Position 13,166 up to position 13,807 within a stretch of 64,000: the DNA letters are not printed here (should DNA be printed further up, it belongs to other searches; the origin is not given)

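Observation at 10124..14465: Lanthanide-type xoxFGJ operon extended by an unknown 4-Cys periplasmic protein and a fused SoxY-SoxZ-like thiol carrier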

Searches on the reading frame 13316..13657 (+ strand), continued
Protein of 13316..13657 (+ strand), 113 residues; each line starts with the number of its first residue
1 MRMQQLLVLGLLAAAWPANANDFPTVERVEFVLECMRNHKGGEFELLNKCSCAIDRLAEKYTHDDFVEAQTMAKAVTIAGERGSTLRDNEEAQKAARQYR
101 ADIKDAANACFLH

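Call 45: search_protein_families(library=ncbifam, proteins=[L025:6139-7173:+, L025:7199-7921:+, L025:7932-8300:+, L025:8353-9306:+, L025:8907-10310:+, L025:10354-10908:+, L025:10395-11891:+, L025:11911-12804:+, L025:12826-13356:+, L025:13353-13928:+], max_evalue=0.001)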
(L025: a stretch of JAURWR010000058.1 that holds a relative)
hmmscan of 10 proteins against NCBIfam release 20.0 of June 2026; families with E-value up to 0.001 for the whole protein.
L025:6139-7173:+ (344 aa): 10 families
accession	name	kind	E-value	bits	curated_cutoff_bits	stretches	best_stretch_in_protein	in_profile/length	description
TIGR02037.1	degP_htrA_DO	subfamily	7e-12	45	416.2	1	45-208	52-226/434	Do family serine endopeptidase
NF033740.0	MarP_fam_protase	equivalog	4e-09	36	250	1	27-146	184-304/390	MarP family serine protease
NF047968.1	SerProtHtrA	equivalog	8.8e-09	35.2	470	1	44-206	78-253/357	serine protease HtrA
TIGR02038.1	protease_degS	equivalog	4.5e-08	32.6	422.95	1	37-188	62-220/351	outer membrane-stress sensor serine endopeptidase DegS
NF008147.1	PRK10898.1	equivalog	1.3e-07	31.1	408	1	26-186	49-218/352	outer membrane-stress sensor serine endopeptidase DegS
NF041521.1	HhoA_HhoB_HtrA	equivalog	2.5e-07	30.3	450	1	45-206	49-220/335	HhoA/HhoB/HtrA family serine endopeptidase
TIGR00540.1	TPR_hemY_coli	hypoth_equivalog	5.6e-05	22.1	142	1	232-324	292-383/385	heme biosynthesis-associated TPR protein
NF008189.1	PRK10942.1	equivalog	0.00019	20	720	1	46-207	106-279/477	serine endoprotease DegP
NF007526.1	PRK10139.1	equivalog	0.00021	20.1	756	1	51-188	89-235/456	serine endoprotease DegQ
NF040959.1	MamA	equivalog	0.00097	18.6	200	0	259-329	64-202/204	magnetosome protein MamA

L025:7199-7921:+ (240 aa): 0 families

L025:7932-8300:+ (122 aa): 0 families

L025:8353-9306:+ (317 aa): 9 families
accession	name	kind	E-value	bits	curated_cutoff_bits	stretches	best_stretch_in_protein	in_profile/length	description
TIGR04559.1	SoxH_rel_PQQ_2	hypoth_equivalog_domain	1.1e-111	372.8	280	1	31-316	3-283/283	quinoprotein relay system zinc metallohydrolase 2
TIGR04558.1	SoxH_rel_PQQ_1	hypoth_equivalog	5.9e-49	166.7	300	1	33-314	9-281/285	quinoprotein relay system zinc metallohydrolase 1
TIGR03413.1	GSH_gloB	equivalog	4.1e-06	26.3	200.8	0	69-120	22-68/248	hydroxyacylglutathione hydrolase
NF033088.2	bla_subclass_B1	equivalog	8.5e-06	25.6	200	1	31-250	7-205/217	subclass B1 metallo-beta-lactamase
NF012229.1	bla_class_B_core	domain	1.5e-05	25.2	100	1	60-192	18-131/139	metallo-beta-lactamase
NF033087.1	bla_subclass_B2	equivalog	9.9e-05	22.2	240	1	62-118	26-82/221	subclass B2 metallo-beta-lactamase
NF000396.3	blaGIM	exception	0.00048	19.4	525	0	173-250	139-222/250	GIM family subclass B1 metallo-beta-lactamase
NF038003.2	blaPFM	exception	0.00086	18.8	525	0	62-117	50-105/253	PFM family subclass B2 metallo-beta-lactamase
NF038046.1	blaCVI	exception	0.00095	18.8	575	0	61-118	48-105/255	CVI family subclass B2 metallo-beta-lactamase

L025:8907-10310:+ (467 aa): 13 families
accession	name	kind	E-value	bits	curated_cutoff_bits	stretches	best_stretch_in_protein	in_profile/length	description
TIGR02276.1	beta_rpt_yvtn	repeat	1.3e-63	210.7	27.85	6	169-203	7-41/42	beta-propeller repeat protein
TIGR03866.1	PQQ_ABC_repeats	subfamily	1e-44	152.9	287.3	4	202-324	5-127/310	PQQ-dependent catabolism-associated beta-propeller protein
NF052340.1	hydrazine_beta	equivalog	1.8e-33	116.1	560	3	161-266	40-147/372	hydrazine synthase subunit beta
NF052280.1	7_blade_YncE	equivalog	2.8e-28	98.7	400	2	161-255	223-316/338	7-bladed beta-propeller protein YncE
NF052342.1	hydrazine_BC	exception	2.1e-21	75.8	1250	3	170-254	55-139/690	hydrazine synthase subunit beta-gamma fusion subunit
NF052460.1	L-NosZ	equivalog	2.1e-19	69.4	700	2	246-329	140-223/480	clade III lactonase-type nitrous-oxide reductase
NF048007.1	MmpL3Stblzr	equivalog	1.6e-12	47.3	600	2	220-311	250-338/366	MmpL3/TtfA transport complex stabilizer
NF038117.1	choice_anch_I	subfamily_domain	3.4e-08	32.8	300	0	178-326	77-221/458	choice-of-anchor I family protein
NF053768.1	CIS12_fam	equivalog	3.4e-08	32.7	860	0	271-344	77-149/715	CIS12 family contractile injection system protein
TIGR03054.2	photo_alph_chp1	equivalog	1.2e-06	28.8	55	0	188-238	24-73/138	photosynthetic complex assembly protein PuhC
NF035926.1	scyF_NHL_VPEP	equivalog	1.2e-06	27.9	350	0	197-310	153-276/376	scytonemin biosynthesis PEP-CTERM protein ScyF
TIGR03907.1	QH_beta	equivalog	2.8e-06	26.7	223.2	0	301-388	10-99/338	quinohemoprotein amine dehydrogenase subunit beta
NF038015.2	AztD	exception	6.5e-05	21.8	400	0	203-245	311-353/356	zinc metallochaperone AztD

L025:10354-10908:+ (184 aa): 0 families

L025:10395-11891:+ (498 aa): 23 families
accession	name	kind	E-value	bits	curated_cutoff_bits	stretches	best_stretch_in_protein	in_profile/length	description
TIGR04559.1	SoxH_rel_PQQ_2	hypoth_equivalog_domain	2.2e-61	207.8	280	1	217-492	6-281/283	quinoprotein relay system zinc metallohydrolase 2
TIGR04558.1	SoxH_rel_PQQ_1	hypoth_equivalog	6.2e-58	196.1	300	1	215-494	8-283/285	quinoprotein relay system zinc metallohydrolase 1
NF033088.2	bla_subclass_B1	equivalog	3.1e-18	66.2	200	1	217-440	10-215/217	subclass B1 metallo-beta-lactamase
NF047975.1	blaPYX_B1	exception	5.5e-13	48.8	473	1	217-441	42-244/245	PYX family subclass B1 metallo-beta-lactamase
NF047964.1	blaMYX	exception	1.9e-12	47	520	1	218-438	58-257/261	MYX family subclass B1 metallo-beta-lactamase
NF033087.1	bla_subclass_B2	equivalog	4.8e-09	36.3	240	1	246-436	27-215/221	subclass B2 metallo-beta-lactamase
NF012229.1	bla_class_B_core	domain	1.1e-08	35.4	100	1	236-370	9-132/139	metallo-beta-lactamase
NF000437.2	blaFIM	exception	1.3e-08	34.7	590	1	214-438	42-250/262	FIM family subclass B1 metallo-beta-lactamase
NF047974.1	blaCOR_B1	exception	1.7e-08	34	450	1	218-439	42-241/245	COR family subclass B1 metallo-beta-lactamase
NF012146.1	blaB-IND-MUS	exception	1.6e-07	30.9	270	1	242-442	50-235/237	BlaB/IND/MUS family subclass B1 metallo-beta-lactamase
NF000259.2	blaNDM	exception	8.8e-07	28.3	580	1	232-444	65-269/270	NDM family subclass B1 metallo-beta-lactamase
NF000329.2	bla_B2_CphA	exception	2.3e-06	27.4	500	1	235-432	43-238/253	CphA family subclass B2 metallo-beta-lactamase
NF012137.0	bla_xUS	exception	6.8e-06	25.7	400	1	241-446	49-239/246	MUS/TUS/MOC family subclass B1 metallo-beta-lactamase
NF033736.2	blaAFM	exception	1.7e-05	24.1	590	1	232-393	62-210/267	AFM family subclass B1 metallo-beta-lactamase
NF012100.0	blaVIM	exception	2.9e-05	23.5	500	1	205-347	36-173/266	VIM family subclass B1 metallo-beta-lactamase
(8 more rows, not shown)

L025:11911-12804:+ (297 aa): 4 families
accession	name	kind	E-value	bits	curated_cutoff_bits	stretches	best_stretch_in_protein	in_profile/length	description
TIGR04557.1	fuse_rel_SoxYZ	equivalog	4.4e-68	229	140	1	48-273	1-225/226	quinoprotein dehydrogenase-associated SoxYZ-like carrier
TIGR04488.1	SoxY_true_GGCGG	equivalog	1.4e-19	71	125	1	44-164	31-147/149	thiosulfate oxidation carrier protein SoxY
TIGR04487.1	SoxY_para_1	exception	1.5e-11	44.3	172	1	67-153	46-132/146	SoxY-related AACIE arm protein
TIGR04490.1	SoxZ_true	equivalog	2.8e-11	43.2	76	1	197-271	15-90/98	thiosulfate oxidation carrier complex protein SoxZ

L025:12826-13356:+ (176 aa): 0 families

L025:13353-13928:+ (191 aa): 0 families

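Call 46: search_protein_families(library=pfam, proteins=[L025:6139-7173:+, L025:7199-7921:+, L025:7932-8300:+, L025:8353-9306:+, L025:8907-10310:+, L025:10354-10908:+, L025:10395-11891:+, L025:11911-12804:+, L025:12826-13356:+, L025:13353-13928:+], max_evalue=0.001)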
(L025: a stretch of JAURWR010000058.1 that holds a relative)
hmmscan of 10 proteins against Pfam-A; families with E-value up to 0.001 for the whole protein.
L025:6139-7173:+ (344 aa): 7 families
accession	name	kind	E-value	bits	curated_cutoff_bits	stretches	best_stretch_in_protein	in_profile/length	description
PF13365.12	Trypsin_2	-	9e-22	78.8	27.6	1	55-182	1-144/144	Trypsin-like peptidase domain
PF07719.23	TPR_2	-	1.8e-11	43.7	27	1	267-298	2-33/34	Tetratricopeptide repeat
PF13181.12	TPR_8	-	1.2e-08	34.9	25.7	0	302-332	3-33/34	Tetratricopeptide repeat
PF00515.34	TPR_1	-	1e-06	28.7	27.8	0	268-297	3-32/34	Tetratricopeptide repeat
PF13431.12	TPR_17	-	1.3e-05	25.5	24.4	0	289-320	2-33/34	Tetratricopeptide repeat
PF13414.12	TPR_11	-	1.6e-05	24.9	26.8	1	273-314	1-42/42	TPR repeat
PF13428.12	TPR_14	-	0.00034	21.5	23.5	1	267-307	2-42/44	Tetratricopeptide repeat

L025:7199-7921:+ (240 aa): 0 families

L025:7932-8300:+ (122 aa): 0 families

L025:8353-9306:+ (317 aa): 3 families
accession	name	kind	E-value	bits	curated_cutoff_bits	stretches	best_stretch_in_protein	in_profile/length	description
PF00753.33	Lactamase_B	-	3.5e-23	83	22.7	1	57-245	5-196/196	Metallo-beta-lactamase superfamily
PF12706.13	Lactamase_B_2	-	9.8e-06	25.7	27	1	92-208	27-127/200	Beta-lactamase superfamily domain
PF19583.5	ODP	-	0.00012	22.4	27.2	0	62-211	7-137/194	ODP family beta lactamase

L025:8907-10310:+ (467 aa): 8 families
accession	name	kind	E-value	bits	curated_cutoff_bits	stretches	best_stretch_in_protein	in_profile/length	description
PF21783.3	YNCE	-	6.7e-16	59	27.1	1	144-285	190-331/339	YNCE-like beta-propeller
PF02239.22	Cytochrom_D1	-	4.3e-10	39.1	25.5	1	292-409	5-116/368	Cytochrome D1 heme domain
PF10282.15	Lactonase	-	1.8e-09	37.7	21.7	0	239-312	245-323/344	Lactonase, 7-bladed beta-propeller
PF01436.27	NHL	-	8e-09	35.5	20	0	239-265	3-28/28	NHL repeat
PF25174.1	Beta-prop_THOC3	-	1.7e-07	31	305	1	254-452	63-255/272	THOC3 beta-propeller domain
PF16819.11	DUF5074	-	1.1e-05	25.1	27.2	0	169-254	112-197/353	Domain of unknown function (DUF5074)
PF25168.1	Beta-prop_WDR36-Utp21_2nd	-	0.0006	19.7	84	0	363-447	192-277/335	WDR36/Utp21 second beta-propeller domain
PF23414.1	Beta-prop_EML_2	-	0.00081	19.3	90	0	284-357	3-74/266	Echinoderm microtubule-associated protein second beta-propeller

L025:10354-10908:+ (184 aa): 2 families
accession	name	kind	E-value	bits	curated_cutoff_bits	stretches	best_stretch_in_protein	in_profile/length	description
PF10604.15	Polyketide_cyc2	-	8.7e-35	120.5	27.4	1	36-182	2-142/142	Polyketide cyclase / dehydrase and lipid transport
PF00407.25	Bet_v_1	-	0.00022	21.6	22.4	1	36-155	4-131/151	Pathogenesis-related protein Bet v 1 family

L025:10395-11891:+ (498 aa): 1 family
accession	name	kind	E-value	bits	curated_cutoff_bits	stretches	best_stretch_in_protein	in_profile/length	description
PF00753.33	Lactamase_B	-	2.3e-15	57.5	22.7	1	239-425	4-196/196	Metallo-beta-lactamase superfamily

L025:11911-12804:+ (297 aa): 2 families
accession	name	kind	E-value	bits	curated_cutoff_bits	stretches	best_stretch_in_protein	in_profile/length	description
PF13501.12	SoxY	-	1.3e-32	112.7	28.4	1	55-164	4-112/112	Sulfur oxidation protein SoxY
PF08770.17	SoxZ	-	9.1e-21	73.8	25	1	194-274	13-94/98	Sulphur oxidation protein SoxZ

L025:12826-13356:+ (176 aa): 0 families

L025:13353-13928:+ (191 aa): 0 families

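Call 53: find_encoding_contigs(protein=P0141, flank=7000, max_places=3)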
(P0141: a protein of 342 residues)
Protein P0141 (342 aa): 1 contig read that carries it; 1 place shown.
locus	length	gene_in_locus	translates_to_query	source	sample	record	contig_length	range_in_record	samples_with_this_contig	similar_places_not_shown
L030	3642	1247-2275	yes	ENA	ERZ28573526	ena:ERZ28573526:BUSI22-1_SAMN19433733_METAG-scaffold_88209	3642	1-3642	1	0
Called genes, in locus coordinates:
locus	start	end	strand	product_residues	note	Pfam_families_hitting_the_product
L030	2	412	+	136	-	?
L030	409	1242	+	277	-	-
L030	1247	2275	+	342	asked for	PF13365:Trypsin_2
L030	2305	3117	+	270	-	PF13501:SoxY, PF08770:SoxZ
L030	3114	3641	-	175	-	?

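Call 54: find_encoding_contigs(protein=P0235, flank=7000, max_places=3)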
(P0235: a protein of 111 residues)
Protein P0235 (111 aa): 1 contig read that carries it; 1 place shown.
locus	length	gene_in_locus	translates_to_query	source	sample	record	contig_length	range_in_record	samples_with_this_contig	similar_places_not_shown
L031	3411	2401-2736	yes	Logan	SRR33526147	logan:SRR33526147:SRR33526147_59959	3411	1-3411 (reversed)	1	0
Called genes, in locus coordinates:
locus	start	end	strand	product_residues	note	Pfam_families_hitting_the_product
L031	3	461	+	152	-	?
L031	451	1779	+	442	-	PF00512:HisKA, PF02518:HATPase_c, PF00072:Response_reg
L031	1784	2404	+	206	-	-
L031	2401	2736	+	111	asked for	-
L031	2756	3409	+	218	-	?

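Call 55: find_encoding_contigs(protein=P0189, flank=7000, max_places=3)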
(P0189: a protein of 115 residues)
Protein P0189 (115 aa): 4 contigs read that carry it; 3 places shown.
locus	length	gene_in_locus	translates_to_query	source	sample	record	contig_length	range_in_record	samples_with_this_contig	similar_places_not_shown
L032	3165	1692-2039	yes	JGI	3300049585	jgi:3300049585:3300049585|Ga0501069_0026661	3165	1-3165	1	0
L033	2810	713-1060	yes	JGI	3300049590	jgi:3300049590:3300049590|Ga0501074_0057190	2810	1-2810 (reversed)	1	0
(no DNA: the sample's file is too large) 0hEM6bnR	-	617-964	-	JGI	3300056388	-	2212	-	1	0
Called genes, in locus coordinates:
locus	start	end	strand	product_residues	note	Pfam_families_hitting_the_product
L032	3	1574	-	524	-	?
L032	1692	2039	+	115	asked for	-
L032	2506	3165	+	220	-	?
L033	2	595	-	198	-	?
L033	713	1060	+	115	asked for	-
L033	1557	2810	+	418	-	?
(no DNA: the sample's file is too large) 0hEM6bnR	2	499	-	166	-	?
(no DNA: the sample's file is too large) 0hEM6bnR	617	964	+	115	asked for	-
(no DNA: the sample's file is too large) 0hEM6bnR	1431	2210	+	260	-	?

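Call 57: search_protein_families(library=pfam, proteins=[L033:1557-2810:+, L031:2756-3409:+, L031:1784-2404:+, L025:7199-7921:+, L025:12826-13356:+, L025:13353-13928:+, L029:7411-7848:-], max_evalue=0.01)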
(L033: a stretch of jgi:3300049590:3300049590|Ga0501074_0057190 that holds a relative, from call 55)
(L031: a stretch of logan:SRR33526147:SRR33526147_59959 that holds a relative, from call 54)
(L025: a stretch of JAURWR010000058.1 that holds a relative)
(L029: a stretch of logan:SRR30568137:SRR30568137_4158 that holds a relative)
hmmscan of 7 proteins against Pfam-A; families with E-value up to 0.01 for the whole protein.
L033:1557-2810:+ (418 aa): 1 family
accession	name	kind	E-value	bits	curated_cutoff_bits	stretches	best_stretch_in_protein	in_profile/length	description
PF07715.20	Plug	-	5.8e-14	52.9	23.9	1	44-156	3-107/107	TonB-dependent Receptor Plug Domain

L031:2756-3409:+ (218 aa): 3 families
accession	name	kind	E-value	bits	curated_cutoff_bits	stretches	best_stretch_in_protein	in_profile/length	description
PF09084.16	NMT1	-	6e-10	39.8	20.5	1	52-211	17-173/216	NMT1/THI5 like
PF12974.12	Phosphonate-bd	-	1.3e-05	25.2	27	1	105-195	84-174/242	ABC transporter, phosphonate, periplasmic substrate-binding protein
PF04069.17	OpuAC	-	0.00051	20.2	21.2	0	41-129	15-113/257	Substrate binding domain of ABC-type glycine betaine transport system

L031:1784-2404:+ (206 aa): 0 families

L025:7199-7921:+ (240 aa): 0 families

L025:12826-13356:+ (176 aa): 0 families

L025:13353-13928:+ (191 aa): 0 families

L029:7411-7848:- (145 aa): 1 family
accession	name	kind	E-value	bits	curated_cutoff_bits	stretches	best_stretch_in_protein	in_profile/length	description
PF00127.26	Copper-bind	-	3.6e-12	47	21.2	1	36-110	13-98/99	Copper binding proteins, plastocyanin/azurin family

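Call 59: find_related_loci(query=A4, collection=metagenome_contigs, flank=8000)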
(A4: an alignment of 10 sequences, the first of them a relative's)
Query A4 (114 aa) in metagenome_contigs; peptide patterns used: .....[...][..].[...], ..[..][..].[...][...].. (x = any residue, [..] = any of these).
600 stretches matched a pattern (row limit reached: there are more); 590 encode a relative of the query (tblastn E <= 1e-3); the best 80 are kept; 80 distinct loci.
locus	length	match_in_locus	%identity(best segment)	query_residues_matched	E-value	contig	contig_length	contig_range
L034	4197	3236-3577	99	1-114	3e-74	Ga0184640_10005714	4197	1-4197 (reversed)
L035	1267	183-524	89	1-114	8e-73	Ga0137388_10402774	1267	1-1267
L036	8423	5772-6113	82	1-114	3e-61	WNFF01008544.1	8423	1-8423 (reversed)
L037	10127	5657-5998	82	1-114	3e-61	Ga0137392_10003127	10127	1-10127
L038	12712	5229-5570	83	1-114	3e-56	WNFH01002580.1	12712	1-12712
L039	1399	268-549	64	20-114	5e-42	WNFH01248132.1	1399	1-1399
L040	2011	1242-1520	64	21-114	8e-41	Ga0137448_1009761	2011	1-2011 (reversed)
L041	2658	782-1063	64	20-114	9e-41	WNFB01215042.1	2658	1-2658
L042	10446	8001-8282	64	20-114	1e-40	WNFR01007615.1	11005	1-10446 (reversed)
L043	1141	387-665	64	21-114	2e-42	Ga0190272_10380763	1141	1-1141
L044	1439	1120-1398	64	21-114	3e-41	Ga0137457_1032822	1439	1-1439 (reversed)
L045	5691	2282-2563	63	20-114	1e-39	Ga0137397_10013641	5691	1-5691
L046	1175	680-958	64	21-114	6e-41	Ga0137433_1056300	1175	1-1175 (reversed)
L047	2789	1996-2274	63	21-114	3e-39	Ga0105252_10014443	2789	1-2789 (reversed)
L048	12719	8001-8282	63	20-114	2e-39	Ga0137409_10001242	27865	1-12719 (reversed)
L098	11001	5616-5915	50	14-114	2e-29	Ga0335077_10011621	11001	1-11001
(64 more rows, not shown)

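Call 64: search_protein_families(library=pfam, proteins=[L037:6118-7227:+, L037:7358-7936:+, L037:8026-8442:+, L037:8427-8912:+, L037:8794-9717:+, L098:6128-6802:+, L098:7552-8817:-, L098:8814-10127:-], max_evalue=0.001)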
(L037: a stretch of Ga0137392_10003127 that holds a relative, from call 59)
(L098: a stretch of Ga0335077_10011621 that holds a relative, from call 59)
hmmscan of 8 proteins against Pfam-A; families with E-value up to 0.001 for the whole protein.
L037:6118-7227:+ (369 aa): 3 families
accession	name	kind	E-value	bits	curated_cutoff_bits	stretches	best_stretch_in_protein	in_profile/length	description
PF00107.32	ADH_zinc_N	-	3e-27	95.6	31.8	1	197-329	1-126/129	Zinc-binding dehydrogenase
PF08240.17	ADH_N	-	6.1e-24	84.7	23.5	1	27-155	2-102/104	Alcohol dehydrogenase GroES-like domain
PF13602.12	ADH_zinc_N_2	-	0.00017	23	27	1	246-363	15-129/134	Zinc-binding dehydrogenase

L037:7358-7936:+ (192 aa): 1 family
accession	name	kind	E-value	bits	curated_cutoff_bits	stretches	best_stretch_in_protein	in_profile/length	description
PF04828.22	GFA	-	1.9e-11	44.5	24.3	1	29-120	6-96/115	Glutathione-dependent formaldehyde-activating enzyme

L037:8026-8442:+ (138 aa): 1 family
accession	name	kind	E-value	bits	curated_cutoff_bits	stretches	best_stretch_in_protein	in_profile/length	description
PF00756.26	Esterase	-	1.3e-16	61.6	22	1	38-124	1-85/251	Putative esterase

L037:8427-8912:+ (161 aa): 4 families
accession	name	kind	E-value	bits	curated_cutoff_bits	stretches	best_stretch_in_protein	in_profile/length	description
PF00756.26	Esterase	-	1.2e-33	117.4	22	1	3-155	96-251/251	Putative esterase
PF00326.27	Peptidase_S9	-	1.8e-06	28.1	22.6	1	14-142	56-189/213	Prolyl oligopeptidase family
PF12146.15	Hydrolase_4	-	0.00031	20.6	27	1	25-81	79-138/239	Serine aminopeptidase, S33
PF12740.14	PETase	-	0.00055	19.9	28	1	19-55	122-157/263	PET hydrolase-like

L037:8794-9717:+ (307 aa): 3 families
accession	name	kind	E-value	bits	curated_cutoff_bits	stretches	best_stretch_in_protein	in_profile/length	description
PF00805.28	Pentapeptide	-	5.3e-38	128.6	20.2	4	218-254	2-38/40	Pentapeptide repeats (8 copies)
PF13599.13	Pentapeptide_4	-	2e-14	53.8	38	2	102-158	12-68/78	Pentapeptide repeat region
PF13576.12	Pentapeptide_3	-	4.3e-14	52.9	27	1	115-157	3-48/48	Pentapeptide repeats (9 copies)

L098:6128-6802:+ (224 aa): 0 families

L098:7552-8817:- (421 aa): 4 families
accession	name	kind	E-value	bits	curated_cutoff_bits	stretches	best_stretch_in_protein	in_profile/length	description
PF00266.25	Aminotran_5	-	4.4e-146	487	21.5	1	41-409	2-371/371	Aminotransferase class-V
PF00155.27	Aminotran_1_2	-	2e-07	31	19.7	1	77-262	47-242/361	Aminotransferase class I and II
PF01212.27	Beta_elim_lyase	-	2.7e-06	27.4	27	1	105-267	52-215/288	Beta-eliminating lyase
PF01053.26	Cys_Met_Meta_PP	-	9.7e-05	21.5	27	1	122-242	85-199/381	Cys/Met metabolism PLP-dependent enzyme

L098:8814-10127:- (437 aa): 2 families
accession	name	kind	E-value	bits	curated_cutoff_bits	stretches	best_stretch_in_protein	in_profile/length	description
PF01458.23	SUFBD_core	-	5.5e-84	281.7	27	1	177-407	4-232/232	SUF system FeS cluster assembly, SufBD core domain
PF19295.5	SufBD_N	-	4.7e-13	49.6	23.5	1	11-171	7-171/172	SufBD protein N-terminal region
